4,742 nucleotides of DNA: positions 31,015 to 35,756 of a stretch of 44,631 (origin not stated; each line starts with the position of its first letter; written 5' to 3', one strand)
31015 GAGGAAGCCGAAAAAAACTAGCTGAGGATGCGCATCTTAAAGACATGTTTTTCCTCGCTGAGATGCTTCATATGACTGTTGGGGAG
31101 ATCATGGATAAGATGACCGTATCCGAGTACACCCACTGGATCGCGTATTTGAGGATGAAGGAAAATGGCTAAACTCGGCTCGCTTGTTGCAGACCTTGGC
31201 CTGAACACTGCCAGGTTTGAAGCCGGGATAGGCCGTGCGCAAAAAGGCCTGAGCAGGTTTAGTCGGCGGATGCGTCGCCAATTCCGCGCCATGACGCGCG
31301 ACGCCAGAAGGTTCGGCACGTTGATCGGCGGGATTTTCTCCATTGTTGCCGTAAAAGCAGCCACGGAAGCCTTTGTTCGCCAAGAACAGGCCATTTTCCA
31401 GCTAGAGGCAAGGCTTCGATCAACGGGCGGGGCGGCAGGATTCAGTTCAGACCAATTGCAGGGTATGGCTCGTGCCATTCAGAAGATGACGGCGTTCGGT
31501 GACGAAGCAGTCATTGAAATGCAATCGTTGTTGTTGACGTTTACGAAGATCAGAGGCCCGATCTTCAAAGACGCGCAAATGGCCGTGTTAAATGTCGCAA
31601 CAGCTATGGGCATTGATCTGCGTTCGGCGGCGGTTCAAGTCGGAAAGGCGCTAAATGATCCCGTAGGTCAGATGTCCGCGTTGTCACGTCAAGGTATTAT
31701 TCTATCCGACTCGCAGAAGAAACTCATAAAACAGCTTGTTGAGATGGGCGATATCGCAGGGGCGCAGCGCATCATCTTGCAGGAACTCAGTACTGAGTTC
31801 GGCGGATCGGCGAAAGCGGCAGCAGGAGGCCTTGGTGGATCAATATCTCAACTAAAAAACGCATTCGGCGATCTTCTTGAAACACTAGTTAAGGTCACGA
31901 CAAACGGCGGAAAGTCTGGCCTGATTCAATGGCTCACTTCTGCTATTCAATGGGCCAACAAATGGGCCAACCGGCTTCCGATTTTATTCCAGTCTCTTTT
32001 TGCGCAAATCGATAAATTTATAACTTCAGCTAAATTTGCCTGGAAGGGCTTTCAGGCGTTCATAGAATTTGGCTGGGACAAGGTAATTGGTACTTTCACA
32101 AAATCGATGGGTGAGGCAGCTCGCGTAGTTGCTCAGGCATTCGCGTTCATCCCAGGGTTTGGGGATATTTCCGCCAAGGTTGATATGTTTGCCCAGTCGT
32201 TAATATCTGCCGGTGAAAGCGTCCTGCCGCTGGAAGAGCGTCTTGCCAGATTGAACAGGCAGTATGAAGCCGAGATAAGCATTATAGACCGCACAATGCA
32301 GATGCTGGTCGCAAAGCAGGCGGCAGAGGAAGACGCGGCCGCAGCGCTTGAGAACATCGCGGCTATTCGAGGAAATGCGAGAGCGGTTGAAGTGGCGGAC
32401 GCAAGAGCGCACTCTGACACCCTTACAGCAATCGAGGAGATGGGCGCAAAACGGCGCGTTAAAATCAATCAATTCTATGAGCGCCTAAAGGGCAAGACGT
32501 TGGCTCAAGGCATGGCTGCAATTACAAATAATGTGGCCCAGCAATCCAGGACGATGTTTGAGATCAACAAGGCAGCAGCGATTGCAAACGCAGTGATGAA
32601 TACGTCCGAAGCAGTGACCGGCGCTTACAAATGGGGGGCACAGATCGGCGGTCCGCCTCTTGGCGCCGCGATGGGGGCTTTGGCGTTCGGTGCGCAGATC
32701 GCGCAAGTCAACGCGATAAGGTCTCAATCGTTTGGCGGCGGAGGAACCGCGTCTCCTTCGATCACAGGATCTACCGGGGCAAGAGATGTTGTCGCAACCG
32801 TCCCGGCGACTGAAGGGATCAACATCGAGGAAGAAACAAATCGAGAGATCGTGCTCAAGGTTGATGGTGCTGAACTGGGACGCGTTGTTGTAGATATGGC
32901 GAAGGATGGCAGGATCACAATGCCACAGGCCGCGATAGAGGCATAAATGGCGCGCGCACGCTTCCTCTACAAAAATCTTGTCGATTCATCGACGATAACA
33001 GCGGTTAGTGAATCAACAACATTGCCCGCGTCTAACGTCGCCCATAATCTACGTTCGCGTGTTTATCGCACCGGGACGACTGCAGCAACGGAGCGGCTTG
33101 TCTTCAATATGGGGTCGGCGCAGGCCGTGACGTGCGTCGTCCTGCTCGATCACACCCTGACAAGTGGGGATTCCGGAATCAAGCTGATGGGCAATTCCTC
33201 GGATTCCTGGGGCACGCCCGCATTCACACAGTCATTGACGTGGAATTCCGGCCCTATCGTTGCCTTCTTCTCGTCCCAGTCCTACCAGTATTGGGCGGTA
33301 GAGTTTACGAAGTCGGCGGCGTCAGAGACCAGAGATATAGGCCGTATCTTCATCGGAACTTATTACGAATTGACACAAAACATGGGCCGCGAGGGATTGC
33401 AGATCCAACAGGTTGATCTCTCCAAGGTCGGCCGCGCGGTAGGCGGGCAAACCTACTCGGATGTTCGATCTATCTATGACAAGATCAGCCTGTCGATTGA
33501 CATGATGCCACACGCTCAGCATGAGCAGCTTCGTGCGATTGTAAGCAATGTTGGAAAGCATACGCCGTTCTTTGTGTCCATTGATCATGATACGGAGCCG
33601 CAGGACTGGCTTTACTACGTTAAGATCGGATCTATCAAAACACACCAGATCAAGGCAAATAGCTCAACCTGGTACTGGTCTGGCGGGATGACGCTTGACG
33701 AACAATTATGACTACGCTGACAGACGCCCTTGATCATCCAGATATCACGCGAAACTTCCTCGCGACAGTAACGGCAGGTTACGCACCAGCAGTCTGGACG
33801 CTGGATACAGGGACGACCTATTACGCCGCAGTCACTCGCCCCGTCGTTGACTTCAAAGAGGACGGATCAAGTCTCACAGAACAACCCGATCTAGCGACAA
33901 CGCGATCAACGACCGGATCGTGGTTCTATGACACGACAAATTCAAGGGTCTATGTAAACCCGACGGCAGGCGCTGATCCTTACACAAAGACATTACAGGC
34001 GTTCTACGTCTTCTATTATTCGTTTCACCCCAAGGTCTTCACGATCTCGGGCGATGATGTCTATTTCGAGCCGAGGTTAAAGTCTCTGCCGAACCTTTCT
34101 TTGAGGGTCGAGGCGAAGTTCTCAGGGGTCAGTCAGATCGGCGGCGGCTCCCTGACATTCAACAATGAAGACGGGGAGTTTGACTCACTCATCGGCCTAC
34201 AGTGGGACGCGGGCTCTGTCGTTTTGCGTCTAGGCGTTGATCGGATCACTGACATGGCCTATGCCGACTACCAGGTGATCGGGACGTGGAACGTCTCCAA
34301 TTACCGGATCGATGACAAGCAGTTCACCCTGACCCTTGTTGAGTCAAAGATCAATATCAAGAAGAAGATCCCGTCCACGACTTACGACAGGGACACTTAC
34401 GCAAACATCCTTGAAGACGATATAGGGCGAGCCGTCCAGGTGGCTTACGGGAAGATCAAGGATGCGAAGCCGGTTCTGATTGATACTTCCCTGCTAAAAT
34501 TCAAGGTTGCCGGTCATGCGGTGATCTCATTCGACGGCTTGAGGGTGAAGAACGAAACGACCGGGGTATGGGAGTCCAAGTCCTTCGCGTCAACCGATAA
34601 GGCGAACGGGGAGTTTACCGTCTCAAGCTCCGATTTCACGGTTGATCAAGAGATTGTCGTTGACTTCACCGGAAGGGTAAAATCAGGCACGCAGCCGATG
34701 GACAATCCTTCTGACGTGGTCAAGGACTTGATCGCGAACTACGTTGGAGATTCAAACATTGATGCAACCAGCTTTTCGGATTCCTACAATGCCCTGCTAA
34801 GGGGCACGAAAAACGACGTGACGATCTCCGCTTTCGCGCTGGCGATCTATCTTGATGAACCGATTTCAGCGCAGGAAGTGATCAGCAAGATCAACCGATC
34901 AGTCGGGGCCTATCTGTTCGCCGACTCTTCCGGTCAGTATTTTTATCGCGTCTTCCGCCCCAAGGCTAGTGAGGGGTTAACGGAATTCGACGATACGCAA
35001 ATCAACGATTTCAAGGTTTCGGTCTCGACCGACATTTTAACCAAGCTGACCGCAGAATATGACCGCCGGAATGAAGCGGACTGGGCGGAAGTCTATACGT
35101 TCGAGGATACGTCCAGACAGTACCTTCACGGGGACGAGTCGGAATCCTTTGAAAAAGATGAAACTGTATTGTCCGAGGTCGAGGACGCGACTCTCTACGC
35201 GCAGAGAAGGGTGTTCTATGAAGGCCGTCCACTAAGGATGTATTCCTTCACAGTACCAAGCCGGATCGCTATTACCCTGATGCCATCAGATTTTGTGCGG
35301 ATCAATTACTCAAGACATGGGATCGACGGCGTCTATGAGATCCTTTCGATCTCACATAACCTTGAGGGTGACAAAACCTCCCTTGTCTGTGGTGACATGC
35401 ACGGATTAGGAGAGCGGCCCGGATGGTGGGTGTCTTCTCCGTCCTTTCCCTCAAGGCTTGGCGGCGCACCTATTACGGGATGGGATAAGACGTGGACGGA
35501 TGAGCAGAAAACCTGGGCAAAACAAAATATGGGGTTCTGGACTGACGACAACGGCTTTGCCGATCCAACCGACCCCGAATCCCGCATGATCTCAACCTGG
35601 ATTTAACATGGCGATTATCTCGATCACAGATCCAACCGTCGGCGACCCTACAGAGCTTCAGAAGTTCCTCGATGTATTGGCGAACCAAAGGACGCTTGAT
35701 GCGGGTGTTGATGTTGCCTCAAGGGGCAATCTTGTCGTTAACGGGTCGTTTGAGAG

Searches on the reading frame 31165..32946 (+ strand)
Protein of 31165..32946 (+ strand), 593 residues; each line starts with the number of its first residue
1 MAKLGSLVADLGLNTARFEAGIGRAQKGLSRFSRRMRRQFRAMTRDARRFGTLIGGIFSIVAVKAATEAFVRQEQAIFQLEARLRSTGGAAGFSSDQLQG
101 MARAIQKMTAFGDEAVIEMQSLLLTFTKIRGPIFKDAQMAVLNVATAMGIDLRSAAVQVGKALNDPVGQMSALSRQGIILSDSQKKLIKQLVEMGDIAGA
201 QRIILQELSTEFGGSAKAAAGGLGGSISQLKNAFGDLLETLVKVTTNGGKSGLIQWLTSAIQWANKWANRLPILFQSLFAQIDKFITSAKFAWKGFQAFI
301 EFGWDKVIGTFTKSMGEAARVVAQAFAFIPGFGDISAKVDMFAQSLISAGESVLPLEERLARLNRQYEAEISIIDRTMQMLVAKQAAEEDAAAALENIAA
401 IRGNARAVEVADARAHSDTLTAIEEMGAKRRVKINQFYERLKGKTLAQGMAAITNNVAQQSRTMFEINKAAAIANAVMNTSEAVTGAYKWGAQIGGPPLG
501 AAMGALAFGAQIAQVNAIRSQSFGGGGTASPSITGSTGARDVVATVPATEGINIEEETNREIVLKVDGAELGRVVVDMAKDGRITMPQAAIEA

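Call 31: search_protein_families(library=pfam, proteins=[window:31165-32946:+], max_evalue=0.01)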
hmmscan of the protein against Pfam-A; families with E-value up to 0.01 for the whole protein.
window:31165-32946:+ (593 aa): 1 family
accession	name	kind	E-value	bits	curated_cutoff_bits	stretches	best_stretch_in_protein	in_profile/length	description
PF06791.18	TMP_2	-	5.1e-09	36.6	30.2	1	60-188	80-207/208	Prophage tail length tape measure protein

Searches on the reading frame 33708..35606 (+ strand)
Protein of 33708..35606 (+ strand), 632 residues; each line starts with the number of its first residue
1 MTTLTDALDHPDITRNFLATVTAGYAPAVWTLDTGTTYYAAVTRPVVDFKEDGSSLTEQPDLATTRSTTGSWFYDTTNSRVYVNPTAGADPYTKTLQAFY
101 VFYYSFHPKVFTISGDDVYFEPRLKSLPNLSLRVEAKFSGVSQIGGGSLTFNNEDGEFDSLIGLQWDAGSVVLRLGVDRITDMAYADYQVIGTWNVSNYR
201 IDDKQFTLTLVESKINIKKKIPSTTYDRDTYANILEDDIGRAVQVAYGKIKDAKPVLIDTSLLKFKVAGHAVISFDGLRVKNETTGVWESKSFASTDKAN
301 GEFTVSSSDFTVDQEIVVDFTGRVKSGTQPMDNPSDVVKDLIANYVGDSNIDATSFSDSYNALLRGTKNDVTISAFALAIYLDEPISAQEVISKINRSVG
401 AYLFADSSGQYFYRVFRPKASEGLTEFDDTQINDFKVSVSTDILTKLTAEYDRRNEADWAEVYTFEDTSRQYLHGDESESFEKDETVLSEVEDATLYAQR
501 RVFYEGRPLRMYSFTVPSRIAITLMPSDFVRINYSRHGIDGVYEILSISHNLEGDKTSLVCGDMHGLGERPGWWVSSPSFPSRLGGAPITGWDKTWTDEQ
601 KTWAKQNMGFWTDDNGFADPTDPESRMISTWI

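Call 28: find_encoding_contigs(protein=window:33708-35606:+, flank=10000, max_places=10)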
Protein window:33708-35606:+ (632 aa): no gene with exactly this product is on record in the collection.

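Call 31: search_protein_families(library=pfam, proteins=[window:33708-35606:+], max_evalue=0.01)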
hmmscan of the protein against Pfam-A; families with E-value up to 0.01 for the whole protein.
window:33708-35606:+ (632 aa): 0 families
